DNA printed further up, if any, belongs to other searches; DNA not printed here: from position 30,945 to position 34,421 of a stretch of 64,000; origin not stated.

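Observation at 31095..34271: Nif11-type double-glycine leader fused to a ~970-aa TM/coiled-coil/repeat protein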

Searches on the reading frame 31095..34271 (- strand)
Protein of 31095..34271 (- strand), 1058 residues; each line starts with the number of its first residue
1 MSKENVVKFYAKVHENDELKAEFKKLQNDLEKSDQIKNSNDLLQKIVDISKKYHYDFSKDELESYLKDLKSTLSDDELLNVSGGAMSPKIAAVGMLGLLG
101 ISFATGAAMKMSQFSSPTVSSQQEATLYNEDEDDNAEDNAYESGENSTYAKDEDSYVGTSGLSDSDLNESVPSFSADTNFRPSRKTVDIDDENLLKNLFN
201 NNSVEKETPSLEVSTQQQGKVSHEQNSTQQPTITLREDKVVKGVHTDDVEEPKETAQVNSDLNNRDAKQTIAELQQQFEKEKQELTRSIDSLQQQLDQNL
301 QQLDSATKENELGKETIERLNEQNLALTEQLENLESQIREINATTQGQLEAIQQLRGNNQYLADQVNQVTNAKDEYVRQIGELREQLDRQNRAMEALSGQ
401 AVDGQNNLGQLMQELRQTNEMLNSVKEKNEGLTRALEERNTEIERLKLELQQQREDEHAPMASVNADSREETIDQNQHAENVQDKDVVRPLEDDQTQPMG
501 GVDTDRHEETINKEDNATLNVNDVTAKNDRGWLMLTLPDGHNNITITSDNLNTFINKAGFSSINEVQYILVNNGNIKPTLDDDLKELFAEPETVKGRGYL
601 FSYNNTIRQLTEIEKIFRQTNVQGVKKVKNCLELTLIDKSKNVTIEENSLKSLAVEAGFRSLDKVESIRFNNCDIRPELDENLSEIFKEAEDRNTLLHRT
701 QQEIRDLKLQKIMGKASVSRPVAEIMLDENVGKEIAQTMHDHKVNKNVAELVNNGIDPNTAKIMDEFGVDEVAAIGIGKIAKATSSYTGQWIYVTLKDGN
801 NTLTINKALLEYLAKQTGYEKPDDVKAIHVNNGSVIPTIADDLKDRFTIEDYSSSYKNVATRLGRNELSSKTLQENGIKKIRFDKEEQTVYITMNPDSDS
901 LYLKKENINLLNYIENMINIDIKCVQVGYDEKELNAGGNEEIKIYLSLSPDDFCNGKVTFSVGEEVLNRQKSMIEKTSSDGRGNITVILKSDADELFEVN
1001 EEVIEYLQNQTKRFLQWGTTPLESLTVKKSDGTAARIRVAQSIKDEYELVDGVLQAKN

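Call 3: search_protein_families(library=pfam, proteins=[window:31095-34271:-], max_evalue=1)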
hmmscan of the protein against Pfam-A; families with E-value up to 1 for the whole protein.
window:31095-34271:- (1058 aa): 4 families
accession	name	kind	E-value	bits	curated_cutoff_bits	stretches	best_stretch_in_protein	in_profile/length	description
PF07862.16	Nif11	-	6e-06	26.9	23.8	1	1-62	1-48/48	Nif11 domain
PF20656.2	MS_N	-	0.028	14.3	23.5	1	252-298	6-52/64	Malate synthase, N-terminal domain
PF07889.17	DUF1664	-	0.1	13.1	34.6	2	269-343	48-122/124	Protein of unknown function (DUF1664)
PF10545.15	MADF_DNA_bdg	-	0.21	12.4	22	0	257-286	35-64/84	Alcohol dehydrogenase transcription factor Myb/SANT-like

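Call 4: search_protein_families(library=ncbifam, proteins=[window:31095-34271:-], max_evalue=1)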
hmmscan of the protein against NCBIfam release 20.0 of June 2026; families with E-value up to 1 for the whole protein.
window:31095-34271:- (1058 aa): 8 families
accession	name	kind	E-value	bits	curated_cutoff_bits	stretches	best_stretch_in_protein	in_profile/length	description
TIGR02168.1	SMC_prok_B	equivalog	9.5e-07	26.9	567.35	1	210-465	240-494/1181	chromosome segregation protein SMC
NF003034.1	PRK03918.1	equivalog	1.7e-06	26.3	700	1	266-474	190-394/878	DNA double-strand break repair ATPase Rad50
TIGR03798.1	leader_Nif11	subfamily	2.7e-05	24.3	32.3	1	19-84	6-68/68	Nif11-like leader peptide family RiPP precursor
TIGR02169.1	SMC_prok_A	equivalog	7.1e-05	20.7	729.4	1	247-482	215-451/1165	chromosome segregation protein SMC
TIGR04211.1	SH3_and_anchor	equivalog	0.008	15.8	65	1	359-458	61-163/198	TIGR04211 family SH3 domain-containing protein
TIGR03949.1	bact_IIb_cerein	subfamily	0.011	15.5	21.5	1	71-108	2-42/45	class IIb bacteriocin, lactobin A/cerein 7B family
TIGR03495.1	phage_LysB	equivalog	0.015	15.6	92.75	1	379-454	20-95/135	Rz-like lysis system protein LysB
NF038153.1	lant_leader_L1a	domain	0.22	11.7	22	0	312-326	13-27/32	class I lanthipeptide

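Call 5: find_homologous_proteins(query=window:31095-34271:-)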
Query window:31095-34271:- (1058 aa): 13 proteins with E <= 0.001 among 8000 candidates.
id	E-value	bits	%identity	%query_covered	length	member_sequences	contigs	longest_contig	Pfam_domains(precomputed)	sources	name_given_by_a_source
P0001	0.0e+0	2277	100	100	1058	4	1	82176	PF07862.17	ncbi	-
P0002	0.0e+0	2072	92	100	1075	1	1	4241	PF07862.17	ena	-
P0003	0.0e+0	2015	96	52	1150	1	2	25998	PF07862.17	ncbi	-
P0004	0.0e+0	1815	100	80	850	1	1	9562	-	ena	-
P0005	1.9e-277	941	58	87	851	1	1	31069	-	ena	-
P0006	4.7e-186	639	45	50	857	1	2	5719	PF07862.17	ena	-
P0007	5.6e-186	639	45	50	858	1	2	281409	-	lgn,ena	-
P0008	1.9e-185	637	45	50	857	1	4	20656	-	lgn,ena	-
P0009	6.4e-185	635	45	50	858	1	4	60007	PF07862.17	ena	-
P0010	3.4e-183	630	44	50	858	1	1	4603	-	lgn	-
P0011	5.7e-182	625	45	50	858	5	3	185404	PF07862.17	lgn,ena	-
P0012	2.2e-181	624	44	50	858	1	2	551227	PF07862.17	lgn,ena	-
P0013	1.5e-107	379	48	23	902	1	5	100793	-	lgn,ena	-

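Call 6: find_encoding_contigs(protein=window:31095-34271:-, flank=10000)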
Protein window:31095-34271:- (1058 aa): no gene with exactly this product is on record in the collection.

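Call 10: list_cluster_members(proteins=[P0001, P0003, P0011, P0012, P0013])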
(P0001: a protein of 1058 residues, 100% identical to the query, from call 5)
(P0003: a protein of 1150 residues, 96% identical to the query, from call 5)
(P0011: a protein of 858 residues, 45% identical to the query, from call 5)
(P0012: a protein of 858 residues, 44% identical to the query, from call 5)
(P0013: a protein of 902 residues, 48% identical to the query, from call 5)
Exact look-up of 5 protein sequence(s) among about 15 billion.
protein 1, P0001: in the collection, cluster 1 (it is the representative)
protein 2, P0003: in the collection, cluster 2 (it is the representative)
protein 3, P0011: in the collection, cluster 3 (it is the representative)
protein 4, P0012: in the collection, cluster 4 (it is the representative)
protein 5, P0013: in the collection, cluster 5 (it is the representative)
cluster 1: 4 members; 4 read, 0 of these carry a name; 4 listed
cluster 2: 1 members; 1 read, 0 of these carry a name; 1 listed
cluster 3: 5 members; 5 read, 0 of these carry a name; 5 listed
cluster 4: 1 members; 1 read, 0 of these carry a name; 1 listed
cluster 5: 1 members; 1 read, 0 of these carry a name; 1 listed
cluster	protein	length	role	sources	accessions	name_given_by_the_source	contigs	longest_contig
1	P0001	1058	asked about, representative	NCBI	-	-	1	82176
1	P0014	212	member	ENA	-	-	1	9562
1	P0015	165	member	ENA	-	-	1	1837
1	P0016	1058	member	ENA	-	-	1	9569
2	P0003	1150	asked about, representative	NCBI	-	-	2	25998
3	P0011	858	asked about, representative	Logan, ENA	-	-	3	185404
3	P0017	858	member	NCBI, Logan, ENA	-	-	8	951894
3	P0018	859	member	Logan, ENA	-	-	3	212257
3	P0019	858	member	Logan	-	-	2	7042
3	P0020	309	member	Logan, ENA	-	-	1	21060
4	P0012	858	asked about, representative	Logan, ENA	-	-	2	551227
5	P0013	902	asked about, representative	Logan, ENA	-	-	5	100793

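Call 11: find_related_loci(query=A1, collection=genome_contigs, flank=10000)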
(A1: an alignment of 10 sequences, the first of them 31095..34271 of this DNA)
Query A1 (1058 aa) in genome_contigs; peptide patterns used: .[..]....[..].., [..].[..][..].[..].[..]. (x = any residue, [..] = any of these).
450 stretches matched a pattern; 1 encode a relative of the query (tblastn E <= 1e-3); 1 distinct loci.
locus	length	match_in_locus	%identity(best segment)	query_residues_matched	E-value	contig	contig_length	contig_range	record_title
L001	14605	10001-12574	45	1-1058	3e-135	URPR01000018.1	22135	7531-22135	uncultured Ruminococcaceae bacterium isolate UMGS1224 genome assembly, contig: NODE_411_length_22135_cov_4.178804, whole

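Call 12: find_encoding_contigs(protein=P0012, flank=10000, max_places=3)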
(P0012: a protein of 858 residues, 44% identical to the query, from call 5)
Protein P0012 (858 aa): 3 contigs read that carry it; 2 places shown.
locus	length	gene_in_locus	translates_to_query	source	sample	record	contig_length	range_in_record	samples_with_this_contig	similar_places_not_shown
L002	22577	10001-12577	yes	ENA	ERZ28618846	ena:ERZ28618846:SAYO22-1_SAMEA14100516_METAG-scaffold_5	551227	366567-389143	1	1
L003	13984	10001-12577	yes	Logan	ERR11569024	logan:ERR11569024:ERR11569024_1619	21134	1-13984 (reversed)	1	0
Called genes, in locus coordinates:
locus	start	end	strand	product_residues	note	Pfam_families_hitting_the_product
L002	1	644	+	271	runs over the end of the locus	PF01177:Asp_Glu_race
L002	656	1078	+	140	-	PF09148:DUF1934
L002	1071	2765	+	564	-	PF03485:Arg_tRNA_synt_N, PF00750:tRNA-synt_1d, PF05746:DALR_1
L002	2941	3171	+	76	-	-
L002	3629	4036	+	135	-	-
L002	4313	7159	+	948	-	-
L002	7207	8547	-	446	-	PF00342:PGI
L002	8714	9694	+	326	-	PF07261:DnaB_2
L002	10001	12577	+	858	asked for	PF07862:Nif11 (faint)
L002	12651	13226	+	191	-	-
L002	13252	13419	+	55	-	-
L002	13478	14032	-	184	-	-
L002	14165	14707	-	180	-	-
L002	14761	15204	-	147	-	-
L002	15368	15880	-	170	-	-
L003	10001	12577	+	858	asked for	PF07862:Nif11 (faint)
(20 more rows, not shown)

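Call 13: find_encoding_contigs(protein=P0001, flank=10000, max_places=3)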
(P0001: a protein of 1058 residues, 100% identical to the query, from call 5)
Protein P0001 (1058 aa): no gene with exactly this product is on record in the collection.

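Call 22: find_encoding_contigs(protein=P0013, flank=10000, max_places=3)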
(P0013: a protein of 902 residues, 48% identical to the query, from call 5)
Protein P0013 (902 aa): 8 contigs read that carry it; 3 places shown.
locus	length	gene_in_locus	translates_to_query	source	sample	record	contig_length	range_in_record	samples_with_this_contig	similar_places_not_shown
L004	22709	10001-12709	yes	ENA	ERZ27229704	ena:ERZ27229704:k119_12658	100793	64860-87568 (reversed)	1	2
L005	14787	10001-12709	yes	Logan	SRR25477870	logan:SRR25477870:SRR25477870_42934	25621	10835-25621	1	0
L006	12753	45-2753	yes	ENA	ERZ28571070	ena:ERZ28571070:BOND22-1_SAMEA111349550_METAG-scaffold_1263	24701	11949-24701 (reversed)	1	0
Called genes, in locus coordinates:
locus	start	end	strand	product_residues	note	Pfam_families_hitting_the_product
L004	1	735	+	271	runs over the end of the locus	PF01177:Asp_Glu_race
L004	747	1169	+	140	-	PF09148:DUF1934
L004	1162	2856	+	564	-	PF03485:Arg_tRNA_synt_N, PF00750:tRNA-synt_1d, PF05746:DALR_1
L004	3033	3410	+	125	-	-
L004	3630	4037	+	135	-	-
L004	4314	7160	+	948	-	-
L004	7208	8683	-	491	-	PF00342:PGI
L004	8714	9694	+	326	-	PF07261:DnaB_2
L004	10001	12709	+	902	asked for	-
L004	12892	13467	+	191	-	-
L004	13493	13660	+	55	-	-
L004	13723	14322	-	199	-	-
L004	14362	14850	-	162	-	-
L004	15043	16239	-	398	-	-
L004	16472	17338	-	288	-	-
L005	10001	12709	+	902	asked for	-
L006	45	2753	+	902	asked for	-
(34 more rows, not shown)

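Call 23: find_encoding_contigs(protein=P0005, flank=10000, max_places=2)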
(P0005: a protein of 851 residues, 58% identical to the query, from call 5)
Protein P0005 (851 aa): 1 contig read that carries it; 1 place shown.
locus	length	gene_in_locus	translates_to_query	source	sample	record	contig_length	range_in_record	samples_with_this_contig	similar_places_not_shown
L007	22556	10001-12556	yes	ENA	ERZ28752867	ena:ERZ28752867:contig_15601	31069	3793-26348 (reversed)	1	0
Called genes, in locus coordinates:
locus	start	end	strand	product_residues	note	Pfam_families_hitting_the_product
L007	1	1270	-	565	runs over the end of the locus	PF00587:tRNA-synt_2b, PF04073:tRNA_edit, PF03129:HGTP_anticodon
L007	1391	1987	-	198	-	PF16112:DUF4830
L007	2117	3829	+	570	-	PF02878:PGM_PMM_I, PF02879:PGM_PMM_II, PF02880:PGM_PMM_III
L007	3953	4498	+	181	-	-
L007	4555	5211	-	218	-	PF13361:UvrD_C, PF13538:UvrD_C_2 (faint), PF21196:PcrA_UvrD_tudor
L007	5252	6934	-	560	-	PF00580:UvrD-helicase, PF13245:AAA_19, PF00580:UvrD-helicase, PF13361:UvrD_C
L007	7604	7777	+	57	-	PF01165:Ribosomal_S21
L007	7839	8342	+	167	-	PF09419:PGP_phosphatase, PF00702:Hydrolase (weak), PF13419:HAD_2 (weak), PF13344:Hydrolase_6 (faint), PF13242:Hydrolase_like (weak)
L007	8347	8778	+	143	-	PF01220:DHquinase_II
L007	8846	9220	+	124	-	PF01042:Ribonuc_L-PSP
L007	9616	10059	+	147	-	PF07862:Nif11 (weak)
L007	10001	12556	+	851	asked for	-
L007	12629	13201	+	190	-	-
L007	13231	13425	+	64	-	-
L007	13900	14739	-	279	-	PF00590:TP_methylase, PF23016:RsmI_C (weak)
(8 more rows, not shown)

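Call 24: find_encoding_contigs(protein=P0003, flank=10000, max_places=2)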
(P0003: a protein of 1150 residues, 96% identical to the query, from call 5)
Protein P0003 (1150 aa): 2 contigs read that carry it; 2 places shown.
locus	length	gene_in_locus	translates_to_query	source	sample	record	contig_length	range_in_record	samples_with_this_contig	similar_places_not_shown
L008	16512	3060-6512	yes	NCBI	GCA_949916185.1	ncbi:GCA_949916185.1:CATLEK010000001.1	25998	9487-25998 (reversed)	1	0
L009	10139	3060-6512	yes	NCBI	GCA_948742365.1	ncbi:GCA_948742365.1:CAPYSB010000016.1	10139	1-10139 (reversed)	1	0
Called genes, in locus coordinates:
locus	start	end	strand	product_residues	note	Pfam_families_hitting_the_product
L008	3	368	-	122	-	?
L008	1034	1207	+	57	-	PF01165:Ribosomal_S21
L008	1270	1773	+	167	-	PF09419:PGP_phosphatase, PF13419:HAD_2 (weak), PF00702:Hydrolase (weak), PF13344:Hydrolase_6 (faint)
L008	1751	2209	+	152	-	PF01220:DHquinase_II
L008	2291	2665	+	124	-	PF01042:Ribonuc_L-PSP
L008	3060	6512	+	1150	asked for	PF07862:Nif11 (faint)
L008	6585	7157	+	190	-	-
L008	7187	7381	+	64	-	-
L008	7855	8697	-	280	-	PF00590:TP_methylase, PF23016:RsmI_C (weak)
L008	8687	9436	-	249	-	PF02475:TRM5-TYW2_MTfase (faint), PF05175:MTS, PF05971:Methyltransf_10 (weak), PF13847:Methyltransf_31 (weak), PF13649:Methyltransf_25 (faint)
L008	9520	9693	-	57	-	PF00037:Fer4, PF13237:Fer4_10, PF14697:Fer4_21 (weak), PF12838:Fer4_7, PF13187:Fer4_9, PF13484:Fer4_16 (weak), PF12797:Fer4_2 (weak), PF00037:Fer4, +5 more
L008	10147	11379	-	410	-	PF00579:tRNA-synt_1b, PF22421:SYY_C-terminal (weak)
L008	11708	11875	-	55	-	-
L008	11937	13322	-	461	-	PF03952:Enolase_N, PF00113:Enolase_C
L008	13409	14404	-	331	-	PF08486:SpoIID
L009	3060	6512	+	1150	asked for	PF07862:Nif11 (faint)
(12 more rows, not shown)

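Call 36: search_protein_representatives(alignment_id=A1)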
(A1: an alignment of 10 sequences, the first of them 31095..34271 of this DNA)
Query: 10 sequences, 856 profile positions. Proteins with E-value up to 0.001 (for the whole library): 115; up to 1e-10: 22; up to 1e-30: 3. The best 115 are listed.
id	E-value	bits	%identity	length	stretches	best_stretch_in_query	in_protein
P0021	0.0e+00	1617.1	-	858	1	1-856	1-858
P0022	0.0e+00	1019.6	-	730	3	1-544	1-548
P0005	1.2e-265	900.3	-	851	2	551-856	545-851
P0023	6.9e-27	110.4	-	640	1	1-208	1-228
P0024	1.7e-26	109.1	-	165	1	688-856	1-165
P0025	2.5e-26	108.5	-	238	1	1-115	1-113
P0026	1.3e-22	96.2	-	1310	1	1-120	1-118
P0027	5.9e-22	94.1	-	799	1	1-135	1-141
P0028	5.1e-18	81.0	-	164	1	1-123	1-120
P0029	9.9e-18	80.1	-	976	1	1-126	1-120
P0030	2.0e-17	79.0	-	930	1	1-151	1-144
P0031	6.0e-17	77.5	-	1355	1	1-118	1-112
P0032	9.0e-17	76.9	-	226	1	1-88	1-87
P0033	2.1e-15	72.4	-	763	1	1-156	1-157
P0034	9.5e-13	63.6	-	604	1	1-193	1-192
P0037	8.5e-12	60.4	-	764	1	1-159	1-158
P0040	2.5e-11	58.9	-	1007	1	1-121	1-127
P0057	5.0e-08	48.0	-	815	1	7-173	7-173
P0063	1.4e-07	46.4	-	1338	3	405-498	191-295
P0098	4.9e-05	38.1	-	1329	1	1-96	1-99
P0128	7.7e-04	34.1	-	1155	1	2-157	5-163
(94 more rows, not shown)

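Call 41: find_encoding_contigs(protein=P0026, flank=10000, max_places=2)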
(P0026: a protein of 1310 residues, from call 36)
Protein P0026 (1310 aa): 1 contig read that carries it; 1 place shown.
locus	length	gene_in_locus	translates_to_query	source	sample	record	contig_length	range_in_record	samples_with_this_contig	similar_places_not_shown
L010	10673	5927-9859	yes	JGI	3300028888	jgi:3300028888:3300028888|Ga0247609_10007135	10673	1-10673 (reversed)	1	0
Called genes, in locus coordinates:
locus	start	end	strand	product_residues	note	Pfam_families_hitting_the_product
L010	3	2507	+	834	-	?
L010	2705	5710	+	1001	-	PF07862:Nif11 (weak)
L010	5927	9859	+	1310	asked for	PF07862:Nif11 (weak)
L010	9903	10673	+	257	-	?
